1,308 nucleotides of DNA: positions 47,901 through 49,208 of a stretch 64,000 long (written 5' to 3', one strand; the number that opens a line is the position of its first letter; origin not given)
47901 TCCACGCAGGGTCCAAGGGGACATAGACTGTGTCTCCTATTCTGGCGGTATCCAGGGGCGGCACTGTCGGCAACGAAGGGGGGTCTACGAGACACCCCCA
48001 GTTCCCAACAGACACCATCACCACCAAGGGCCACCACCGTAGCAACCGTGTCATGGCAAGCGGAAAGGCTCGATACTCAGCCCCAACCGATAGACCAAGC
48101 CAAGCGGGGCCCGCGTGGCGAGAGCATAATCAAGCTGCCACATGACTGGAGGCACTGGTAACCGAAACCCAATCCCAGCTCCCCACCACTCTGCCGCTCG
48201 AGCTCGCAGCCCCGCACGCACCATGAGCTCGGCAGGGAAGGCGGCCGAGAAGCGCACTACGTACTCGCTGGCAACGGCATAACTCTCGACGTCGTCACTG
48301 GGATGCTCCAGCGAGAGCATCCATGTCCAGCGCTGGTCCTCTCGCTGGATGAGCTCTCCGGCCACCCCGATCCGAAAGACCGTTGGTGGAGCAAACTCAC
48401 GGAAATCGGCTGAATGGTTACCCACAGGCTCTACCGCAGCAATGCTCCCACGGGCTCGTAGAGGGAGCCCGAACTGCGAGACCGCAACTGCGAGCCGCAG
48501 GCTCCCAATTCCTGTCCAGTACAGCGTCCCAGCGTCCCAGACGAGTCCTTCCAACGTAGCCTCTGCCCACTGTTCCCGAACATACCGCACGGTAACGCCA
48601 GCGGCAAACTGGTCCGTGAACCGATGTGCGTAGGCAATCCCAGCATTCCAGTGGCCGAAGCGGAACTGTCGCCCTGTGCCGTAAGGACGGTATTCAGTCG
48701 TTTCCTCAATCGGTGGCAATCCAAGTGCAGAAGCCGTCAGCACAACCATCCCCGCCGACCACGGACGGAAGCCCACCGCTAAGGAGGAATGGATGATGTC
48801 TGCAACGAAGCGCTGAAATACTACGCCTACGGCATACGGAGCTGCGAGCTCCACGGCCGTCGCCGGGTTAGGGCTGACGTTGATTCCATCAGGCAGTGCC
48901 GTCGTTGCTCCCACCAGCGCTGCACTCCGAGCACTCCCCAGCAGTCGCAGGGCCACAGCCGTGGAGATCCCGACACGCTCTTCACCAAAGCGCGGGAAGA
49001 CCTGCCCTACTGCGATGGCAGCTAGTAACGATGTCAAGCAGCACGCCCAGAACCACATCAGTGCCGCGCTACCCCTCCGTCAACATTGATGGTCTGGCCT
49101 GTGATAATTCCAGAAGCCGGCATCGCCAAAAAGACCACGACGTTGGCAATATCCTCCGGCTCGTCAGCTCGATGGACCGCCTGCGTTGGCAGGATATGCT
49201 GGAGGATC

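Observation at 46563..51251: Operon coupling a serine-palmitoyltransferase-like alpha-oxoamine synthase and an SDR reductase to a PorV/PorQ-like outer-membrane barrel and two lipoproteins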

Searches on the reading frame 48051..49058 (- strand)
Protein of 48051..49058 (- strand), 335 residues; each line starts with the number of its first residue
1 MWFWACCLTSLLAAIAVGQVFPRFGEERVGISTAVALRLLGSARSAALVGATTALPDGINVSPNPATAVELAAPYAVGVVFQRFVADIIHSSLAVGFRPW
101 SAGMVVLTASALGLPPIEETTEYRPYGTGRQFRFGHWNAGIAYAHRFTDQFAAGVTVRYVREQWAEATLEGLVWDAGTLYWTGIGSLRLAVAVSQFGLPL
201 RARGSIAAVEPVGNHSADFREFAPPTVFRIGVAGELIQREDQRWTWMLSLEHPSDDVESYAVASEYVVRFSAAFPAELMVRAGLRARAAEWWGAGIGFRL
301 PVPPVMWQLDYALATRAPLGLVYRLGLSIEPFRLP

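Call 3: search_protein_families(library=pfam, proteins=[window:48051-49058:-], max_evalue=0.01)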
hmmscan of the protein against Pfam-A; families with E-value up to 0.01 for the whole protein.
window:48051-49058:- (335 aa): 1 family
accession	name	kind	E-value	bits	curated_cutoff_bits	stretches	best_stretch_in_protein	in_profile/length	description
PF19572.5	PorV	-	0.0097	15.9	27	0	140-246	122-229/243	Type IX secretion system protein PorV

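Call 4: search_protein_families(library=ncbifam, proteins=[window:48051-49058:-], max_evalue=0.01)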
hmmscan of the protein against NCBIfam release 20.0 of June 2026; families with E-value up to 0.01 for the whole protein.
window:48051-49058:- (335 aa): 3 families
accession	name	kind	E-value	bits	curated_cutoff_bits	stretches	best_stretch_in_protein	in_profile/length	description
NF033709.1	PorV_fam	subfamily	9.7e-26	91.1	90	1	37-329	7-324/326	PorV/PorQ family protein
NF033711.1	T9SS_PorQ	equivalog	2.2e-06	27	220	1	37-200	29-191/335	type IX secretion system protein PorQ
NF033710.1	T9SS_OM_PorV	equivalog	0.0054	16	250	0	31-167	22-162/367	type IX secretion system outer membrane channel protein PorV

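Call 6: search_solved_structures(query=window:48051-49058:-, max_evalue=10, show_alignments=2)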
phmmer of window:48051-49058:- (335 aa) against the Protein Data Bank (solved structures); distinct sequences matched with E-value up to 10: 10.
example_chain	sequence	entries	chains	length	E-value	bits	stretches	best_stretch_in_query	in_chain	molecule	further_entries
5xg8_A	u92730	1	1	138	0.067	15.5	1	90-134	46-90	Galactoside-binding soluble lectin 13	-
6kjy_A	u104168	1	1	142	0.07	15.4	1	90-134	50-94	Galactoside-binding soluble lectin 13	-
6kjw_A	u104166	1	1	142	0.07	15.4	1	90-134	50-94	Galactoside-binding soluble lectin 13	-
6kjx_A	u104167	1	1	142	0.07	15.4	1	90-134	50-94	Galactoside-binding soluble lectin 13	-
5xg7_A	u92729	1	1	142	0.07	15.4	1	90-134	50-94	Galactoside-binding soluble lectin 13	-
5y03_A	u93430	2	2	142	0.07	15.4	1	90-134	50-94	Galactoside-binding soluble lectin 13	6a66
6a62_A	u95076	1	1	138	0.082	15.2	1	90-134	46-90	Galactoside-binding soluble lectin 13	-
6a63_A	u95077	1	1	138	0.091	15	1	90-134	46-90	Galactoside-binding soluble lectin 13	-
6a65_A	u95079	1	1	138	0.3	13.3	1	91-134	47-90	Galactoside-binding soluble lectin 13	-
6a64_A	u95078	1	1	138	0.35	13.1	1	91-134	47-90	Galactoside-binding soluble lectin 13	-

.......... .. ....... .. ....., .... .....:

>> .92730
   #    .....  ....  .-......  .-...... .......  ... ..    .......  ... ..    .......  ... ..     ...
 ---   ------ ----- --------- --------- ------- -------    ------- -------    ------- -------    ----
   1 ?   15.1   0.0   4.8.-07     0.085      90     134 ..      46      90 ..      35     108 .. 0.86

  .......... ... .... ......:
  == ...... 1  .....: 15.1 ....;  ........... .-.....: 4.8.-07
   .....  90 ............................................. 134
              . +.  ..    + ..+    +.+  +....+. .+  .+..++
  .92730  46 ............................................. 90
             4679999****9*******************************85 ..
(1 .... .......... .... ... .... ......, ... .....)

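Call 8: find_homologous_proteins(query=window:48051-49058:-)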
Query window:48051-49058:- (335 aa): 10 proteins with E <= 0.001 among 8000 candidates.
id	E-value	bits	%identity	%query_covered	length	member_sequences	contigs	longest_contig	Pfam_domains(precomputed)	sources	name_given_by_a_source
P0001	7.6e-210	714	96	100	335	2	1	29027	-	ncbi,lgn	ncbi:MAG: hypothetical protein ABDH31_05300 [Chlorobiota bacterium]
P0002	1.8e-131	456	63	99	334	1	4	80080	-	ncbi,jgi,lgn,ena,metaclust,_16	jgi:hypothetical protein|metaclust:\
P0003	1.0e-130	454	64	99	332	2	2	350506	-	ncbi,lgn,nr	ncbi:hypothetical protein HRbin21_00121 [bacterium HR21]|nr:hypothetical protein HRbin21_00121 [bact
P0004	1.7e-130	453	65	95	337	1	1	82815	-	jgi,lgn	jgi:hypothetical protein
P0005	1.6e-125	437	63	95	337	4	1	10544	-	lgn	-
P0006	1.7e-123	430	61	97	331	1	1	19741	-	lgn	-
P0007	3.4e-119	416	58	98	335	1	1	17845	-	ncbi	-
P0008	8.9e-117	408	58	95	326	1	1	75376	-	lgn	-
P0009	9.6e-116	405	57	99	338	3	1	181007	-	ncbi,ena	-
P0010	8.7e-97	342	54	95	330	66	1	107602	-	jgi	jgi:hypothetical protein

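Call 14: find_encoding_contigs(protein=P0010, flank=8000, max_places=3)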
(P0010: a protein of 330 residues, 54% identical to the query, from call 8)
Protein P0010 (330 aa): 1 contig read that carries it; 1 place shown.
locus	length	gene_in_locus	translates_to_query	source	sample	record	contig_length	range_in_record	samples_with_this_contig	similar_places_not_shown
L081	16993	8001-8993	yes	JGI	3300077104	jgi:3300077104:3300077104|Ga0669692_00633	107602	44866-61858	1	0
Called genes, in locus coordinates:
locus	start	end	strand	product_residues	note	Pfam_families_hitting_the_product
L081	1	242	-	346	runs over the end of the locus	PF01565:FAD_binding_4, PF02873:MurB_C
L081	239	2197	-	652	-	PF06480:FtsH_ext (weak), PF00004:AAA, PF07728:AAA_5 (faint), PF17862:AAA_lid_3, PF01434:Peptidase_M41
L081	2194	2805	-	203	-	PF00156:Pribosyltran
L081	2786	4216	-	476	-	PF01171:ATP_bind_3, PF11734:TilS_C (weak)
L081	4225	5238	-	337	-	PF01207:Dus, PF05690:ThiG (weak), PF00977:His_biosynth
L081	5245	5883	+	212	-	PF02245:Pur_DNA_glyco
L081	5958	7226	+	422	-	PF00155:Aminotran_1_2, PF00266:Aminotran_5, PF01053:Cys_Met_Meta_PP (weak), PF01212:Beta_elim_lyase (weak)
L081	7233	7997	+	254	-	PF00106:adh_short, PF08659:KR, PF13561:adh_short_C2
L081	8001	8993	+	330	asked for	-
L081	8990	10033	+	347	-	PF01436:NHL (faint)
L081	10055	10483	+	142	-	-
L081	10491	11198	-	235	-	PF00027:cNMP_binding, PF13545:HTH_Crp_2 (weak)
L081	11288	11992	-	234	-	PF00027:cNMP_binding, PF13545:HTH_Crp_2, PF00325:Crp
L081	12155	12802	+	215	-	PF00293:NUDIX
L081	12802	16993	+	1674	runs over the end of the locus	PF01364:Peptidase_C25, PF13860:FlgD_ig (faint)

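Call 15: find_encoding_contigs(protein=P0008, flank=8000, max_places=3)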
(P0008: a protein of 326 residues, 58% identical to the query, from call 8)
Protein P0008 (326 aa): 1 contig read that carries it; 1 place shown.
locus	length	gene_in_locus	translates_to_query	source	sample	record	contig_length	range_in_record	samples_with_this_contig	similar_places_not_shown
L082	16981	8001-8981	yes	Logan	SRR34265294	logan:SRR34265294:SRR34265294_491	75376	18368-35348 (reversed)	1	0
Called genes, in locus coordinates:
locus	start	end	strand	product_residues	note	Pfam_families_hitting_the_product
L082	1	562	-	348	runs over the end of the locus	PF01565:FAD_binding_4, PF02873:MurB_C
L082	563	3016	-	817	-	PF06480:FtsH_ext (faint), PF00004:AAA, PF07728:AAA_5 (faint), PF17862:AAA_lid_3, PF01434:Peptidase_M41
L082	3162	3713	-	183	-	PF00156:Pribosyltran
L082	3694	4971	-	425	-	PF01171:ATP_bind_3, PF11734:TilS_C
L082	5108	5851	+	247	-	PF02245:Pur_DNA_glyco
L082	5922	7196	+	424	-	PF00155:Aminotran_1_2, PF00266:Aminotran_5, PF01053:Cys_Met_Meta_PP, PF01212:Beta_elim_lyase (weak)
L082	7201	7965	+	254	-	PF00106:adh_short, PF08659:KR, PF13561:adh_short_C2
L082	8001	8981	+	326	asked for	-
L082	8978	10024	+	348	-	PF01436:NHL (faint)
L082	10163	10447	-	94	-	-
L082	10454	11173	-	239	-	PF00027:cNMP_binding, PF13545:HTH_Crp_2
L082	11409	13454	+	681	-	PF12797:Fer4_2 (faint), PF13183:Fer4_8, PF13187:Fer4_9, PF13237:Fer4_10, PF02754:CCG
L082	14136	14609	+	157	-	PF00300:His_Phos_1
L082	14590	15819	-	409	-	PF01547:SBP_bac_1, PF13416:SBP_bac_8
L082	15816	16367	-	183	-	PF22461:SLBB_2 (weak), PF10531:SLBB (weak)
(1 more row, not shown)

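Call 28: predict_structure(alignment_id=A1)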
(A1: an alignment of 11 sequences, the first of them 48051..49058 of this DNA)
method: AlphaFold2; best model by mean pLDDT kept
length: 335 residues; sequences in the alignment: 11
mean_pLDDT: 52.0   pTM: 0.50
mean pLDDT of the five models: 52.0, 49.3, 38.8, 37.5, 35.5
residues with pLDDT >= 90: 0; 70-90: 18; 50-70: 200; < 50: 117
segments of 3 or more residues with pLDDT < 50: 14-72, 83-88, 115-134, 205-226, 255-257
pLDDT, mean of each block of 10 residues (from residue 1): 66 42 23 31 33 28 36 53 46 61 62 45 31 50 63 62 56 57 55 52 47 41 49 60 61 52 65 70 59 67 70 64 59 47
secondary structure, 60 per line:
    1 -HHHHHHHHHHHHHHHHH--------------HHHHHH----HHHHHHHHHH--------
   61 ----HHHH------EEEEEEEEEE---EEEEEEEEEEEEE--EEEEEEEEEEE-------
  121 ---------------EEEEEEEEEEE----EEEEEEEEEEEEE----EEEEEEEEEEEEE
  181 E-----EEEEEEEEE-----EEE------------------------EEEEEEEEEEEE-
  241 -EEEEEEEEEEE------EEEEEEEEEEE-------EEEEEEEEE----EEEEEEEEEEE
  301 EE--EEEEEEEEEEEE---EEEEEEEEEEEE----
elements in order: H2-18 H33-38 H43-52 H65-68 E75-84 E88-100 E103-113 E136-146 E151-163 E168-181 E187-195 E201-203 E228-239 E242-252 E259-269 E277-285 E290-302 E305-316 E320-331

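Call 37: search_protein_representatives(alignment_id=A1)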
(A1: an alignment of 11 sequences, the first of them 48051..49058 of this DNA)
Query: 11 sequences, 335 profile positions. Proteins with E-value up to 0.001 (for the whole library): 1920; up to 1e-10: 834; up to 1e-30: 96. The best 150 are listed.
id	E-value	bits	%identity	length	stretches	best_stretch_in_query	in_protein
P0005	6.2e-175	597.2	-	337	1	1-335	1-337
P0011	1.1e-81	290.7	-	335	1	1-330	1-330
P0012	3.8e-81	288.9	-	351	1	7-328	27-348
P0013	5.5e-73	262.1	-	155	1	181-331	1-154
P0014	8.6e-67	241.7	-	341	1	6-329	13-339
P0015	6.9e-66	238.8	-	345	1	9-329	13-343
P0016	1.5e-63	231.0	-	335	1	3-329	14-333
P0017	3.0e-61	223.5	-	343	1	11-327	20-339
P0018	1.1e-56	208.5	-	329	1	14-329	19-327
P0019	2.8e-56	207.2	-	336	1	12-315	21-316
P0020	8.4e-56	205.6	-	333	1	15-313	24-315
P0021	4.2e-54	200.0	-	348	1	7-329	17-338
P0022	3.2e-53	197.1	-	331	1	1-329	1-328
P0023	7.6e-52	192.6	-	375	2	73-323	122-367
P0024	2.6e-49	184.3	-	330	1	11-327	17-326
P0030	6.1e-46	173.2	-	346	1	8-327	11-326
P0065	6.9e-36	140.1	-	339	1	1-330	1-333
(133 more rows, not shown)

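Call 38: find_encoding_contigs(protein=P0011, flank=8000, max_places=2)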
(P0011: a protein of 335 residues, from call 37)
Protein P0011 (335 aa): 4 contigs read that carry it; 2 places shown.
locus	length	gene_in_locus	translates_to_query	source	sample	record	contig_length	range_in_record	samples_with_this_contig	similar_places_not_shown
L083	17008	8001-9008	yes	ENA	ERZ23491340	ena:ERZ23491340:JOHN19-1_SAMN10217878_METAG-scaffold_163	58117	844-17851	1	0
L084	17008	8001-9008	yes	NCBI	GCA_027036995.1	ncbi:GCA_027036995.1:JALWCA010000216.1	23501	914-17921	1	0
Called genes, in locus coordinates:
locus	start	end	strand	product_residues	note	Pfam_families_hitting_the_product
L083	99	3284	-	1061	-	-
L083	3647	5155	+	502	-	-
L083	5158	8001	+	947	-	PF13620:CarboxypepD_reg, PF13715:CarbopepD_reg_2, PF07715:Plug, PF00593:TonB_dep_Rec_b-barrel, PF14905:OMP_b-brl_3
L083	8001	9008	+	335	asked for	-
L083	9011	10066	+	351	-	PF01436:NHL (faint)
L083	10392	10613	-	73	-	-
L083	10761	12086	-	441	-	PF02861:Clp_N, PF13191:AAA_16, PF23569:NBD_SMAX1, PF01637:ATPase_2 (faint), PF05621:TniB (faint), PF00004:AAA, PF17871:AAA_lid_9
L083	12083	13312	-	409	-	PF20706:GT4-conflict (faint), PF13439:Glyco_transf_4, PF13579:Glyco_trans_4_4, PF00534:Glycos_transf_1, PF13692:Glyco_trans_1_4, PF13524:Glyco_trans_1_2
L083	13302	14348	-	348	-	PF01075:Glyco_transf_9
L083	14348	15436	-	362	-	PF13477:Glyco_trans_4_2 (weak), PF13439:Glyco_transf_4, PF13579:Glyco_trans_4_4, PF00534:Glycos_transf_1, PF13692:Glyco_trans_1_4, PF13524:Glyco_trans_1_2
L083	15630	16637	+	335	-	PF00365:PFK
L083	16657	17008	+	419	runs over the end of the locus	PF07969:Amidohydro_3 (weak), PF01979:Amidohydro_1, PF07969:Amidohydro_3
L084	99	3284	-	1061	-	-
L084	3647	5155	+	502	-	-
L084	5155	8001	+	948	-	PF13620:CarboxypepD_reg, PF13715:CarbopepD_reg_2, PF07715:Plug, PF00593:TonB_dep_Rec_b-barrel, PF14905:OMP_b-brl_3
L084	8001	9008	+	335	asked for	-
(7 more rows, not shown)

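Call 39: find_encoding_contigs(protein=P0014, flank=8000, max_places=2)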
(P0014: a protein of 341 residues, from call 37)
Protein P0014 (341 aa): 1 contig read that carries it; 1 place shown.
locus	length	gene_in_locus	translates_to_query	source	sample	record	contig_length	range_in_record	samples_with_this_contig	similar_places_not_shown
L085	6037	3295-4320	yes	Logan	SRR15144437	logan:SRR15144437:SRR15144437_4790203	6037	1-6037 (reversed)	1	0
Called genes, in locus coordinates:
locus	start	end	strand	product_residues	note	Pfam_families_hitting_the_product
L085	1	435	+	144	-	?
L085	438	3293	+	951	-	PF13620:CarboxypepD_reg, PF13715:CarbopepD_reg_2, PF08308:PEGA (faint), PF07715:Plug, PF00593:TonB_dep_Rec_b-barrel, PF14905:OMP_b-brl_3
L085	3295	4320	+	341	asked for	PF19572:PorV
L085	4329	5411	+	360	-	-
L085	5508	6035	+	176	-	?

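Call 40: find_encoding_contigs(protein=P0021, flank=8000, max_places=2)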
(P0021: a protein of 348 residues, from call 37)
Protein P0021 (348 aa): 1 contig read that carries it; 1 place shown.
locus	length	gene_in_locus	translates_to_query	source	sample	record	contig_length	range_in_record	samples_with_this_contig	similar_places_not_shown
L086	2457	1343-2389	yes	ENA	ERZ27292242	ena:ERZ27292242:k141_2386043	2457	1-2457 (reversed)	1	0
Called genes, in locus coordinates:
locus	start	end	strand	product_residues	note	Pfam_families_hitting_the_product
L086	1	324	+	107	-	?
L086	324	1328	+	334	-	PF01210:NAD_Gly3P_dh_N, PF03807:F420_oxidored, PF07479:NAD_Gly3P_dh_C, PF20618:GPD_NAD_C_bact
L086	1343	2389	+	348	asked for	-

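Call 41: find_encoding_contigs(protein=P0030, flank=8000, max_places=2)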
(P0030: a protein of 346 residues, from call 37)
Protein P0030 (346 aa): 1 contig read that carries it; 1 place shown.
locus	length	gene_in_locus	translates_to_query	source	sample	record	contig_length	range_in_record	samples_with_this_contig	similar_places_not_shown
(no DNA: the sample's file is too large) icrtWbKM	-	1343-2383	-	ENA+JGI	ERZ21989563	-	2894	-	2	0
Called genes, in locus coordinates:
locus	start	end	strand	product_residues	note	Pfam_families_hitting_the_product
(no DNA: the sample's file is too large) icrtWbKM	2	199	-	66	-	?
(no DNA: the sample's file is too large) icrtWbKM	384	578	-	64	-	PF01632:Ribosomal_L35p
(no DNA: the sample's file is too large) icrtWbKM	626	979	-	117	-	PF05198:IF3_N (faint), PF00707:IF3_C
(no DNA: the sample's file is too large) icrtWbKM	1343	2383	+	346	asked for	-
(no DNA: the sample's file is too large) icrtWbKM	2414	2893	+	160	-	?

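Call 42: find_encoding_contigs(protein=P0065, flank=8000, max_places=2)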
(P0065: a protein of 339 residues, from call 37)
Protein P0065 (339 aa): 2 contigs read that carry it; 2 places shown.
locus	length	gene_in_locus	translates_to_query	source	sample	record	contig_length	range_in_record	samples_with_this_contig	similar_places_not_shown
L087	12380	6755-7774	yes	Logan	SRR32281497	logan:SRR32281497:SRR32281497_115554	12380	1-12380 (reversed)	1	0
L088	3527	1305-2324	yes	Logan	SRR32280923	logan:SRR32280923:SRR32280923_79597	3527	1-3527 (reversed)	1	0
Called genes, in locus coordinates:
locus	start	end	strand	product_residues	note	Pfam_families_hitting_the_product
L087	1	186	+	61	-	?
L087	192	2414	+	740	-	PF18962:Por_Secre_tail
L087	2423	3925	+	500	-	-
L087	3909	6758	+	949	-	PF13620:CarboxypepD_reg, PF13715:CarbopepD_reg_2, PF07715:Plug, PF00593:TonB_dep_Rec_b-barrel, PF14905:OMP_b-brl_3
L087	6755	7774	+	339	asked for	-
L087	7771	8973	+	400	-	PF01436:NHL (faint)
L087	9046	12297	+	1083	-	PF00127:Copper-bind, PF00932:LTD, PF01336:tRNA_anti-codon (faint), PF00932:LTD, PF18962:Por_Secre_tail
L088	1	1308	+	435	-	?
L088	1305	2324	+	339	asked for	-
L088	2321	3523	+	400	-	PF01436:NHL (faint)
